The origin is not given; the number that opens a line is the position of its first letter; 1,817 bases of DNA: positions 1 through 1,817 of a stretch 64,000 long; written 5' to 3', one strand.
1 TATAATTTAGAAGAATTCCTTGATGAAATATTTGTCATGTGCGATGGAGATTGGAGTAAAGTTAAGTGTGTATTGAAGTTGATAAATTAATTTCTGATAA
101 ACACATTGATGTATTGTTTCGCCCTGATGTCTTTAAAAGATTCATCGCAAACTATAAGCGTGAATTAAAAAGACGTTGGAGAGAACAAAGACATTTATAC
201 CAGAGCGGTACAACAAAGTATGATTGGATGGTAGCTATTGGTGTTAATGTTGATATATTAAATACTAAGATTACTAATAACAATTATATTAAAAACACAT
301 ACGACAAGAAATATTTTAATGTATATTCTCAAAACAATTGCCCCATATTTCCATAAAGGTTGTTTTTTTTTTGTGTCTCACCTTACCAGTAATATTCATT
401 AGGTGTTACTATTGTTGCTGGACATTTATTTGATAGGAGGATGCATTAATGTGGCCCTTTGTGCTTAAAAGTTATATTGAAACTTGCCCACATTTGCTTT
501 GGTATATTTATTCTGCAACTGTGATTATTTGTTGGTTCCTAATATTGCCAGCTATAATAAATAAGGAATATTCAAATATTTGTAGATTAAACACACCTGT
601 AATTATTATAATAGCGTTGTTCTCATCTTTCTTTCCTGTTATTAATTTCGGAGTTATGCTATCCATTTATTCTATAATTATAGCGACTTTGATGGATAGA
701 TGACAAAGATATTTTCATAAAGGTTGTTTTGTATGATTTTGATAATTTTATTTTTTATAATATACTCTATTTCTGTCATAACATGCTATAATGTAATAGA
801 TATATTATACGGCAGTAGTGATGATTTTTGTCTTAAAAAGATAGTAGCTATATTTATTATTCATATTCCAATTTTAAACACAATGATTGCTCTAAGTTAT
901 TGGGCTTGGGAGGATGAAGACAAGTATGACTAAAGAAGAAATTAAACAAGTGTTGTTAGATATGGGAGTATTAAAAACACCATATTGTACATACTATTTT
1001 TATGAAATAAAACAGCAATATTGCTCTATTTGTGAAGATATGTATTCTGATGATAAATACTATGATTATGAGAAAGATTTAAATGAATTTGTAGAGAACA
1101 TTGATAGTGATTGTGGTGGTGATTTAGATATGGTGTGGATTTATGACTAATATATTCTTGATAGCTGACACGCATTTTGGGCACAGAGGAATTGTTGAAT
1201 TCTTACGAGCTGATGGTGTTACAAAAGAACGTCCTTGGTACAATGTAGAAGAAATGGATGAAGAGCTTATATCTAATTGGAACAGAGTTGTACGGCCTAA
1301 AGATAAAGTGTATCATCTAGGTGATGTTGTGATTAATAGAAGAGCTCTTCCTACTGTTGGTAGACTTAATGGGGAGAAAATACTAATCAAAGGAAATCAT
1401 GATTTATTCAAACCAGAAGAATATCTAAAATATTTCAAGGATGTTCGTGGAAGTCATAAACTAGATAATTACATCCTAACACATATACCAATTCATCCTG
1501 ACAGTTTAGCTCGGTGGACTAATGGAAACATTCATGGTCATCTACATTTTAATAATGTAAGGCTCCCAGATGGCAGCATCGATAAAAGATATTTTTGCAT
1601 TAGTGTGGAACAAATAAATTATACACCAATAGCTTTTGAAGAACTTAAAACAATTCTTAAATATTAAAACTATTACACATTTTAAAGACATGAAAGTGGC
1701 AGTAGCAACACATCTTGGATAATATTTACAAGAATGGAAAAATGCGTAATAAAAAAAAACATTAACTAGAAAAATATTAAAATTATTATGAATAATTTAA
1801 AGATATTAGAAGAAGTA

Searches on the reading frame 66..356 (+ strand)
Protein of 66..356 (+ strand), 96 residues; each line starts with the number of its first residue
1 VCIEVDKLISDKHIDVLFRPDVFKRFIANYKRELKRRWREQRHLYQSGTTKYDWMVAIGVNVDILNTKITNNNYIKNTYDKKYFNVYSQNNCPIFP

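Call 58: find_encoding_contigs(protein=window:66-356:+, flank=10000, max_places=4)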
Protein window:66-356:+ (96 aa): 1 contig read that carries it; 1 place shown.
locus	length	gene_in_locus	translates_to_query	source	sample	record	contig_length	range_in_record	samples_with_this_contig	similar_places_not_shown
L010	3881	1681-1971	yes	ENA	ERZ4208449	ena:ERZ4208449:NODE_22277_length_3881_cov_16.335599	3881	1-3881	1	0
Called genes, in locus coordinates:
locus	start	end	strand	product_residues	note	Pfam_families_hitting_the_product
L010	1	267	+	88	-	?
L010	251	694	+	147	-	PF01661:Macro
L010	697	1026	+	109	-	-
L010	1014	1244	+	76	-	-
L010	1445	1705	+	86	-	-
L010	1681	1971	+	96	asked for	-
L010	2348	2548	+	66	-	-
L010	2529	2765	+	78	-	-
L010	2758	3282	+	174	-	-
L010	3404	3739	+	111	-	-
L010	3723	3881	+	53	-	?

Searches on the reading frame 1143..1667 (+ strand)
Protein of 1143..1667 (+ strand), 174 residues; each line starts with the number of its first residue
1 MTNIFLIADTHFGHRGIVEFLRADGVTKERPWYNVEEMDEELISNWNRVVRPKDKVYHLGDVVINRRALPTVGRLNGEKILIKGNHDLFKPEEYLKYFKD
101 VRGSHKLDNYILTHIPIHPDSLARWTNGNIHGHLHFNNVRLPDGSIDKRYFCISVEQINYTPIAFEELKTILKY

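Call 26: search_protein_families(library=pfam, proteins=[window:1143-1667:+], max_evalue=0.01)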
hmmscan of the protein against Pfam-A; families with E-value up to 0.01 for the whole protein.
window:1143-1667:+ (174 aa): 1 family
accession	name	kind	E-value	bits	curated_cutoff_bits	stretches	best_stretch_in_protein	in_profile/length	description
PF12850.12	Metallophos_2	-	0.00014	22.3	27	1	4-139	3-121/154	Calcineurin-like phosphoesterase superfamily domain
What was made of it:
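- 1143..1667 (+): Small calcineurin-type metallophosphoesterase (174 aa, phrog_547). It is the only candidate 3'-end-healing enzyme, and the evidence is circumstantial. PF12850 below its cut-off (call 26).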

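Call 35: find_encoding_contigs(protein=window:1143-1667:+, flank=10000, max_places=4)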
Protein window:1143-1667:+ (174 aa): 2 contigs read that carry it; 2 places shown.
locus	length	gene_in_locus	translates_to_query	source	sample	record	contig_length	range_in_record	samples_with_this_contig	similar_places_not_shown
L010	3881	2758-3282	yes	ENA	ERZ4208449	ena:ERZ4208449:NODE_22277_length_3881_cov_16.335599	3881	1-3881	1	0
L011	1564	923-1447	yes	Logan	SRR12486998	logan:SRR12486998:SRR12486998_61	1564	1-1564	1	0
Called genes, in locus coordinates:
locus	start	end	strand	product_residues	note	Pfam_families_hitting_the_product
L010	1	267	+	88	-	?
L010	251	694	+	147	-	PF01661:Macro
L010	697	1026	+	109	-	-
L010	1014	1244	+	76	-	-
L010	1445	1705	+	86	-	-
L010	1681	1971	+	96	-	-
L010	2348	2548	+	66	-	-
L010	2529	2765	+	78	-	-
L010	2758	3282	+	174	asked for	-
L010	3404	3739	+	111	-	-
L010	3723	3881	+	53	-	?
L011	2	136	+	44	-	?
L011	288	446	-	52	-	-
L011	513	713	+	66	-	-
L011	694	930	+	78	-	-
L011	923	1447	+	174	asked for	-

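Call 53: search_solved_structures(query=window:1143-1667:+, max_evalue=1, show_alignments=1)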
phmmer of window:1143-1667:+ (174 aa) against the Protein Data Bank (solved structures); distinct sequences matched with E-value up to 1: 4.
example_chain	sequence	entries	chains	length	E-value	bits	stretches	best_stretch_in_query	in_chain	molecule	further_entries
1xm7_A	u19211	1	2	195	2.3e-10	43.5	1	4-174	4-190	hypothetical protein aq_1665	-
5da7_B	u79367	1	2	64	0.18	14.6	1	79-110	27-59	Thermococcales inhibitor of PCNA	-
7voi_C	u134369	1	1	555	0.96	12.2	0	68-123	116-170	CCR4-NOT transcription complex subunit 6-like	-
4nfc_A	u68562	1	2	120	1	12.2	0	123-152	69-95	Paired immunoglobulin-like type 2 receptor beta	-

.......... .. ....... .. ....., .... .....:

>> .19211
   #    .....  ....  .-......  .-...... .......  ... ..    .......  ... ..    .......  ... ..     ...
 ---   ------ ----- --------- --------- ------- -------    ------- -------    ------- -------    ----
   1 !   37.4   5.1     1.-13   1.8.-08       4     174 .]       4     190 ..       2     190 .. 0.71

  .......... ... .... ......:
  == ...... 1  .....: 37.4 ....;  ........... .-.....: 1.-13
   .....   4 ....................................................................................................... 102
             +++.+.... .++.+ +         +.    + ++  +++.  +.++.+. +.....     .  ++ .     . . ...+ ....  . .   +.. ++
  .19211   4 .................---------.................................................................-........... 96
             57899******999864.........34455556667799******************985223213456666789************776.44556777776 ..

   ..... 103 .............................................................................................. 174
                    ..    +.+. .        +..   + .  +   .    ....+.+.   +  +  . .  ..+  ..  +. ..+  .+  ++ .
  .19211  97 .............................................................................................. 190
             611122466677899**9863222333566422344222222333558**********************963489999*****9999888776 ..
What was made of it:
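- Closest known: Split kinase-only Pnk + calcineurin-type phosphoesterase next to Rnl1/Rnl2. Different: The phosphoesterase is not of the lambda-phosphatase type used by bacterial Pnkp; its nearest solved relative is aq_1665, of unknown function (call 53).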

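Call 55: search_protein_families(library=phrogs, proteins=[window:1143-1667:+], max_evalue=0.001)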
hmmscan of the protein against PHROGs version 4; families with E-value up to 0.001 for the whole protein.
window:1143-1667:+ (174 aa): 2 families
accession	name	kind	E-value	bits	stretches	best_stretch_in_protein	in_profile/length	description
phrog_547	-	other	1.5e-50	172.6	1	1-172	28-199/245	phosphoesterase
phrog_30537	-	unknown function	8.3e-05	23.9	1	29-67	6-43/87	-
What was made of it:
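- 1143..1667 (+): phrog_547 E 1.5e-50 (call 55).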

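Call 62: find_homologous_proteins(query=L010:251-694:+, max_evalue=1e-30)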
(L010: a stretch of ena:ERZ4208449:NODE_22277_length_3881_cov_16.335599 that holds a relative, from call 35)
Query L010:251-694:+ (147 aa): 143 proteins with E <= 1e-30 among 511 candidates; the best 120 are listed.
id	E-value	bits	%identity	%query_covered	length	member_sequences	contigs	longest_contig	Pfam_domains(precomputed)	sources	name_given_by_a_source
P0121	1.5e-89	316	95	100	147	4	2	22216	PF01661.28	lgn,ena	-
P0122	9.1e-61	222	71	100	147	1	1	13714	PF01661.28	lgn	-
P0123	2.1e-54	202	62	99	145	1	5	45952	PF01661.28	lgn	-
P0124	7.2e-47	177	60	99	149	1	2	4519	PF01661.28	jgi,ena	-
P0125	1.5e-43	166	56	99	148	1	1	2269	PF01661.28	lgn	-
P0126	3.1e-39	152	57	98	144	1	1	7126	PF01661.28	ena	-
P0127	4.0e-39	152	53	99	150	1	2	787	PF01661.28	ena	-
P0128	5.0e-39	152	54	99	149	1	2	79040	PF01661.28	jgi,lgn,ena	-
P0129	5.4e-39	152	52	99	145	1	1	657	PF01661.28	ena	-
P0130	6.3e-39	151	54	100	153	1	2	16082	PF01661.28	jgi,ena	jgi:O-acetyl-ADP-ribose deacetylase (regulator of RNase III)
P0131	8.5e-39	151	54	100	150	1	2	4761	PF01661.28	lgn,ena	-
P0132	2.1e-38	150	51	99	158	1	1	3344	PF01661.28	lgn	-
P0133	5.7e-38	148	51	99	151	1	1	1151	PF01661.28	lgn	-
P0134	1.4e-37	147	51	100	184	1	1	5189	PF01661.28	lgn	-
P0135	1.6e-37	147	50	99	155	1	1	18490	PF01661.28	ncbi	-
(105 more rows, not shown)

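Call 63: find_encoding_contigs(protein=P0121, flank=10000, max_places=3)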
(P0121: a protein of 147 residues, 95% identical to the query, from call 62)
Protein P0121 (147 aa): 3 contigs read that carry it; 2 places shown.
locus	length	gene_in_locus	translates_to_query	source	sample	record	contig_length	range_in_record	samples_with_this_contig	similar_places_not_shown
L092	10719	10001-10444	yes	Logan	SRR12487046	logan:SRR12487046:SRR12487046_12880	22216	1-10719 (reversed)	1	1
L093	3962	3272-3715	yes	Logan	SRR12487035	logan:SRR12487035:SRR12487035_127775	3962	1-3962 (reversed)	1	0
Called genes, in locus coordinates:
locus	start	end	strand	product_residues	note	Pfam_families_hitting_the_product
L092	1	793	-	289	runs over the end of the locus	PF25145:NfeD1b_N (weak), PF01343:Peptidase_S49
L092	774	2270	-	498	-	PF06074:Portal_Mu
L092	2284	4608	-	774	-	PF05204:Hom_end (faint), PF14528:LAGLIDADG_3 (weak), PF03237:Terminase_6N (weak), PF17289:Terminase_6C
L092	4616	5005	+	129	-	-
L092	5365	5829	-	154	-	-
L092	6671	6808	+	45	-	-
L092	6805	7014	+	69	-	-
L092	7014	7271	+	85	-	-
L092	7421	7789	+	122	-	PF10686:YAcAr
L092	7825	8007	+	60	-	-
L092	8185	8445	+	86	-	-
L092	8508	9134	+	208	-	-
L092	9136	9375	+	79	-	-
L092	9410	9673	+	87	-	-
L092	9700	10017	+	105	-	PF19698:DUF6197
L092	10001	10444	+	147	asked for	PF01661:Macro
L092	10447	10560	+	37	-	-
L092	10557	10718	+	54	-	?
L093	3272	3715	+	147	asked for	PF01661:Macro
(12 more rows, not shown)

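Call 71: find_related_loci(query=A3, collection=viral_contigs, flank=10000)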
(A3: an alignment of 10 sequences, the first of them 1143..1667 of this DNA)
Query A3 (174 aa) in viral_contigs; peptide patterns used: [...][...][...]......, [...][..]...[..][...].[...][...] (x = any residue, [..] = any of these).
600 stretches matched a pattern (row limit reached: there are more); 454 encode a relative of the query (tblastn E <= 1e-3); the best 80 are kept; 80 distinct loci.
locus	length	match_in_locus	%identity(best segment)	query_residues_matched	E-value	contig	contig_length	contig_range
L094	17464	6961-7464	66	1-169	6e-77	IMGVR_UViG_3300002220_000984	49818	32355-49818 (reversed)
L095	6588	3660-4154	63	5-171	1e-68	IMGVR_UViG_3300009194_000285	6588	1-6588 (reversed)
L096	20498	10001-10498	64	1-173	2e-68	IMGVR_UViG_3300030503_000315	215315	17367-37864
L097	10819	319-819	63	1-168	3e-68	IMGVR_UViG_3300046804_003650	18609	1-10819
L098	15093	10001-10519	61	1-169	4e-68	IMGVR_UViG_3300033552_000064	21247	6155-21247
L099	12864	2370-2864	63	1-168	5e-67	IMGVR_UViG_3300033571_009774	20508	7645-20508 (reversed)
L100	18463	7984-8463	62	1-167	7e-67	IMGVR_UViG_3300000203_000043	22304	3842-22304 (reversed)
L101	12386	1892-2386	61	1-168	1e-66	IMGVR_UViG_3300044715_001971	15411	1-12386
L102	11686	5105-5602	58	1-168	2e-66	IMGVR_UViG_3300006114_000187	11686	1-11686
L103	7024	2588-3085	60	1-168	1e-66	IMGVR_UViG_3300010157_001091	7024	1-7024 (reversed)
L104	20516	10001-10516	58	1-168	2e-66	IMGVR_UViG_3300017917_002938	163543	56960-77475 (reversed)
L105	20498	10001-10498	60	1-168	6e-66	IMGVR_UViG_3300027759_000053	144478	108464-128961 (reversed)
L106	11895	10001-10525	57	1-173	1e-65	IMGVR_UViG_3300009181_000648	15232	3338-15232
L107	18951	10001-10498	64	1-173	2e-68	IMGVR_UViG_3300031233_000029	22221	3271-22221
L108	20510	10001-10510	58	1-173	1e-65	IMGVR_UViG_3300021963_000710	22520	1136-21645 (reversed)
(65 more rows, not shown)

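Call 79: search_protein_families(library=pfam, proteins=[L092:8508-9134:+, L092:5365-5829:-, L092:9700-10017:+, L092:9410-9673:+, L092:8185-8445:+, L010:697-1026:+, L010:1445-1705:+], max_evalue=0.01)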
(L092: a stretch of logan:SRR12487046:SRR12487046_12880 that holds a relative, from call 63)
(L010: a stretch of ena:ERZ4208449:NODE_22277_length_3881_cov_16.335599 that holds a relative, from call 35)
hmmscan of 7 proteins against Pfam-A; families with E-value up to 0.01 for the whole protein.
L092:8508-9134:+ (208 aa): 0 families

L092:5365-5829:- (154 aa): 1 family
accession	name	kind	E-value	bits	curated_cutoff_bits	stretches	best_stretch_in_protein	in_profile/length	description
PF13646.12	HEAT_2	-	0.0018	18.9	27.7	1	56-94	19-55/88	HEAT repeats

L092:9700-10017:+ (105 aa): 1 family
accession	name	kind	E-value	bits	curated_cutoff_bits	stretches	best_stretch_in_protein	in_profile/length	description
PF19698.5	DUF6197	-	8e-13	49.1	24.6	1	4-94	7-110/111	Family of unknown function (DUF6197)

L092:9410-9673:+ (87 aa): 0 families

L092:8185-8445:+ (86 aa): 0 families

L010:697-1026:+ (109 aa): 0 families

L010:1445-1705:+ (86 aa): 0 families

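Call 102: find_homologous_proteins(query=window:1143-1667:+, max_evalue=1e-10)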
Query window:1143-1667:+ (174 aa): 7948 proteins with E <= 1e-10 among 8000 candidates; the best 120 are listed.
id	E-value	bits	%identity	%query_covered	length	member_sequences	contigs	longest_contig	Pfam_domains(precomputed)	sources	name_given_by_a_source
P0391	3.4e-116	403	100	100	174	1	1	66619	-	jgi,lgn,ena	-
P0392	1.2e-86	307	77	99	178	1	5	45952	PF12850.13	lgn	-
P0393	1.9e-84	300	77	98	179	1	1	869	PF12850.13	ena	-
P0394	3.7e-81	289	74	98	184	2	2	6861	-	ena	-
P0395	5.1e-81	289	71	98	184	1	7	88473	PF12850.13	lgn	-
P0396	3.7e-80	286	74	96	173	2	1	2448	-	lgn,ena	-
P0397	1.1e-79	284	70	97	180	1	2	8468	-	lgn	-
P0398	1.5e-79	284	72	98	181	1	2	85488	PF12850.13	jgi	jgi:calcineurin-like phosphoesterase family protein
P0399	2.2e-79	283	73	97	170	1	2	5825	-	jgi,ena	-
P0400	1.3e-78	281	68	99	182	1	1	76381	-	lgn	-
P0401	1.5e-78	281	69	98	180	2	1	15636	PF12850.13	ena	-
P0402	1.6e-78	280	70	97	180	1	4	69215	PF12850.13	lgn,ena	-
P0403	5.9e-78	279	68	99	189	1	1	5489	-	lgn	-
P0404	1.4e-77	277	73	96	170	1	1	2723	PF12850.13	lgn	-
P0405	2.1e-77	277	69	99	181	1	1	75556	PF12850.13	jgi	jgi:calcineurin-like phosphoesterase family protein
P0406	6.7e-77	275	67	98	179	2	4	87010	PF12850.13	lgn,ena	-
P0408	1.0e-76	275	69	98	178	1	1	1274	PF12850.13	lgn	-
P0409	1.4e-76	274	69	98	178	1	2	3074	PF12850.13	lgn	-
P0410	1.4e-76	274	68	99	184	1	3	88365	PF12850.13,PF00149.34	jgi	jgi:calcineurin-like phosphoesterase family protein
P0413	4.2e-76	273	69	98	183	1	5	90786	PF12850.13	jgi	jgi:calcineurin-like phosphoesterase family protein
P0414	8.3e-76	272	66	97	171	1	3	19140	PF12850.13,PF00149.34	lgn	-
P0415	8.5e-76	272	69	98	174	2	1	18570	PF12850.13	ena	-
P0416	9.7e-76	271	69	98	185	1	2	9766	PF12850.13,PF00149.34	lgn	-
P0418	1.7e-75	271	68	98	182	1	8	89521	PF12850.13,PF00149.34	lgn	-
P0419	2.0e-75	270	68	98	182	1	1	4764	PF12850.13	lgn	-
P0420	4.9e-75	269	69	96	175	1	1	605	PF12850.13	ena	-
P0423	2.0e-74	267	67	96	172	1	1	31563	PF12850.13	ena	-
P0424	2.1e-74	267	66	96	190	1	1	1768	PF12850.13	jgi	jgi:calcineurin-like phosphoesterase family protein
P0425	2.6e-74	267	67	98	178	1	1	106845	PF12850.13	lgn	-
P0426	3.4e-74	266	69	99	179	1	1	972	PF12850.13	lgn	-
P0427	9.4e-74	265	67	98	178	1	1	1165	PF12850.13,PF00149.34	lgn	-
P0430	1.9e-73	264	65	99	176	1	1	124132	PF12850.13,PF00149.34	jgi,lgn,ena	-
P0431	1.9e-73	264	65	99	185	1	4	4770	PF12850.13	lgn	-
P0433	2.5e-73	264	68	98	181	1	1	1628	PF12850.13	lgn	-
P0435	5.9e-73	262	66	98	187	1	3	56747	PF12850.13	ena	-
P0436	6.4e-73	262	64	99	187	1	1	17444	PF12850.13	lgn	-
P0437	7.3e-73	262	67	97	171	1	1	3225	PF12850.13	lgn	-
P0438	8.1e-73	262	65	97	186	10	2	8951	PF12850.13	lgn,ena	-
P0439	8.6e-73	262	66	98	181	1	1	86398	PF12850.13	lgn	-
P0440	2.8e-72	260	68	96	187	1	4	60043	PF12850.13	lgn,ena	-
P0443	6.1e-72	259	66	98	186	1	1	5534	PF12850.13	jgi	jgi:calcineurin-like phosphoesterase family protein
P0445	9.5e-72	258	65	97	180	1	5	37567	PF12850.13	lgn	-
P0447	1.2e-71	258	65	98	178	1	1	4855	PF12850.13,PF00149.34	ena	-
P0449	1.9e-71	257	64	97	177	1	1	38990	PF12850.13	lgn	-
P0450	2.0e-71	257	66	98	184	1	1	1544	PF12850.13,PF00149.34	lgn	-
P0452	2.7e-71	257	65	99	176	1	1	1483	PF12850.13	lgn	-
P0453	3.5e-71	257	65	100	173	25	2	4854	PF12850.13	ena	-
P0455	5.8e-71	256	66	96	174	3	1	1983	PF12850.13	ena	-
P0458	7.2e-71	256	63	99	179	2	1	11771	PF12850.13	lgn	-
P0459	7.3e-71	255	65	98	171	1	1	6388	PF12850.13,PF00149.34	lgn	-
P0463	1.3e-70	255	66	96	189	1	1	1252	PF12850.13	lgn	-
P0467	2.2e-70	254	65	96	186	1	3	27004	PF12850.13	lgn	-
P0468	2.4e-70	254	65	98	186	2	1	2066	PF12850.13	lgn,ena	-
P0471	4.7e-70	253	70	98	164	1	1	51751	PF12850.13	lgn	-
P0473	7.4e-70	252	68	98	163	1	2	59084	PF12850.13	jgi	jgi:calcineurin-like phosphoesterase family protein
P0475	1.1e-69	252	63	97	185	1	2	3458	PF12850.13,PF00149.34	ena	-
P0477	1.5e-69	251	68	99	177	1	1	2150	PF12850.13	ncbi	-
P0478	1.6e-69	251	67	97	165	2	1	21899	PF12850.13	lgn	-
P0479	2.0e-69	251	63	96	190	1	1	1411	PF12850.13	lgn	-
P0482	2.8e-69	250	64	96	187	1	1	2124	PF12850.13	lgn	-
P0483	3.0e-69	250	63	96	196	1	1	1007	PF12850.13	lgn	-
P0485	3.2e-69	250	63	99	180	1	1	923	PF12850.13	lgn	-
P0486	5.9e-69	249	63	96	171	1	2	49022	PF12850.13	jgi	jgi:calcineurin-like phosphoesterase family protein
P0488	6.9e-69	249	61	99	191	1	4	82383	PF12850.13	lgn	-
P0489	7.1e-69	249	62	94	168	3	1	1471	PF12850.13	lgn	-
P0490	7.3e-69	249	59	99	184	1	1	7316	PF12850.13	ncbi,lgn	-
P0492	1.6e-68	248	61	96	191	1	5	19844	PF12850.13,PF00149.34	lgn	-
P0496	2.7e-68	247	61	99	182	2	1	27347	PF12850.13,PF00149.34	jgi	jgi:calcineurin-like phosphoesterase family protein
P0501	3.1e-68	247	59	99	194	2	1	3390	PF12850.13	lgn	-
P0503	3.5e-68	247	66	98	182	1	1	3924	PF12850.13,PF00149.34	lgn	-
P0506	4.7e-68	246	64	97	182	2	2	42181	PF12850.13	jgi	jgi:calcineurin-like phosphoesterase family protein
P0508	6.6e-68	246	61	97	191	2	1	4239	PF12850.13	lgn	-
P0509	6.9e-68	246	68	96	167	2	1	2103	PF12850.13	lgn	-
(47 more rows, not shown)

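Call 103: find_encoding_contigs(protein=P0392, flank=10000, max_places=2)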
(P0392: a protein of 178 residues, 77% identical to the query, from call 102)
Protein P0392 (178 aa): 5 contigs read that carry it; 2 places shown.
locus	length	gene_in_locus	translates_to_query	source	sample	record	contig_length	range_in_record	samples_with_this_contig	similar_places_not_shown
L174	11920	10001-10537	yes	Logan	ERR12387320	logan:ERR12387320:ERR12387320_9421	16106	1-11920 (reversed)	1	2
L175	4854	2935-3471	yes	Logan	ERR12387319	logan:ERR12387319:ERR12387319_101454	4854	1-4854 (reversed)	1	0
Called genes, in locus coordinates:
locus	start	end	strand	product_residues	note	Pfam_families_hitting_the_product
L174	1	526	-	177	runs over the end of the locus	-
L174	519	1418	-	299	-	PF25145:NfeD1b_N (faint), PF01343:Peptidase_S49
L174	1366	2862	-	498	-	PF06074:Portal_Mu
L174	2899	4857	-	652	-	PF17289:Terminase_6C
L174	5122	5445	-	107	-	-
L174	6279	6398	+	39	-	-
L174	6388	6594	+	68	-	-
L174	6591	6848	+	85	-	-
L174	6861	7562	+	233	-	PF02562:PhoH, PF00580:UvrD-helicase (faint), PF13245:AAA_19 (faint), PF13604:AAA_30 (weak)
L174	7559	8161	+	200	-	PF00574:CLP_protease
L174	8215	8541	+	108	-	-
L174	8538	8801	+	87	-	-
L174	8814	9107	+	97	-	-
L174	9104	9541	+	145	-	PF01661:Macro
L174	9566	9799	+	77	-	-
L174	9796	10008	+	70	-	-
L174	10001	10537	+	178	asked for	PF12850:Metallophos_2 (weak)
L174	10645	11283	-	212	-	PF00239:Resolvase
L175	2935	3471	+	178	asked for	PF12850:Metallophos_2 (weak)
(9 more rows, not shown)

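Call 104: find_encoding_contigs(protein=P0395, flank=10000, max_places=1)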
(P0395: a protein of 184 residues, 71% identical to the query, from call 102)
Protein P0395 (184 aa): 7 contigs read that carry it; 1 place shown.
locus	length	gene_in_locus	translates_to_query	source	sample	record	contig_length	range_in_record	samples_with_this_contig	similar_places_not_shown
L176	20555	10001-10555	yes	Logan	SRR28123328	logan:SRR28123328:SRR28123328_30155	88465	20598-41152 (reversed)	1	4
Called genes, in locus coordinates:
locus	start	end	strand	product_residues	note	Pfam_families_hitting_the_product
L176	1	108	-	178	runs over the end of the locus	-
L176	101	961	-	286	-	PF25145:NfeD1b_N (weak), PF00574:CLP_protease (faint), PF01343:Peptidase_S49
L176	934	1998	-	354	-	PF07460:NUMOD3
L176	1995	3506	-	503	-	PF06074:Portal_Mu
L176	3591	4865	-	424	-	PF03237:Terminase_6N, PF17289:Terminase_6C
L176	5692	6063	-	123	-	-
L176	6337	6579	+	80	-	-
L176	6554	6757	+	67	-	-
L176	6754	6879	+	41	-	-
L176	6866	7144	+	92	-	-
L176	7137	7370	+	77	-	-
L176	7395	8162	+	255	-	PF02562:PhoH, PF13604:AAA_30 (weak), PF13245:AAA_19 (weak)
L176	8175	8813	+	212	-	PF00574:CLP_protease (weak)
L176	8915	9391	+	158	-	-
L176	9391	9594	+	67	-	-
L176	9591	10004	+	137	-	-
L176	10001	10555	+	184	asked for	PF12850:Metallophos_2 (weak)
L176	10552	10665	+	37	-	-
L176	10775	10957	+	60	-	-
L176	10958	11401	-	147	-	-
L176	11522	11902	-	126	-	PF00239:Resolvase (weak)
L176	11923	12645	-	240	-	PF00239:Resolvase, PF07508:Recombinase (weak)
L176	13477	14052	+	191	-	-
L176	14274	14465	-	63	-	-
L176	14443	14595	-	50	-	-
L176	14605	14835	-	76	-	-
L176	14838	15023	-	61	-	-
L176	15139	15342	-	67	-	-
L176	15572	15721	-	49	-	-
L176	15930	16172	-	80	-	-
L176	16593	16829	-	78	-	-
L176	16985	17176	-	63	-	-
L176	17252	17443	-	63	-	-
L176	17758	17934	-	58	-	-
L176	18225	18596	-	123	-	-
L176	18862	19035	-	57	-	-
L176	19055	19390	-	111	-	-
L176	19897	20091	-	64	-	-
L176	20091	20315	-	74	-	-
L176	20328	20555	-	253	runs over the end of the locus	-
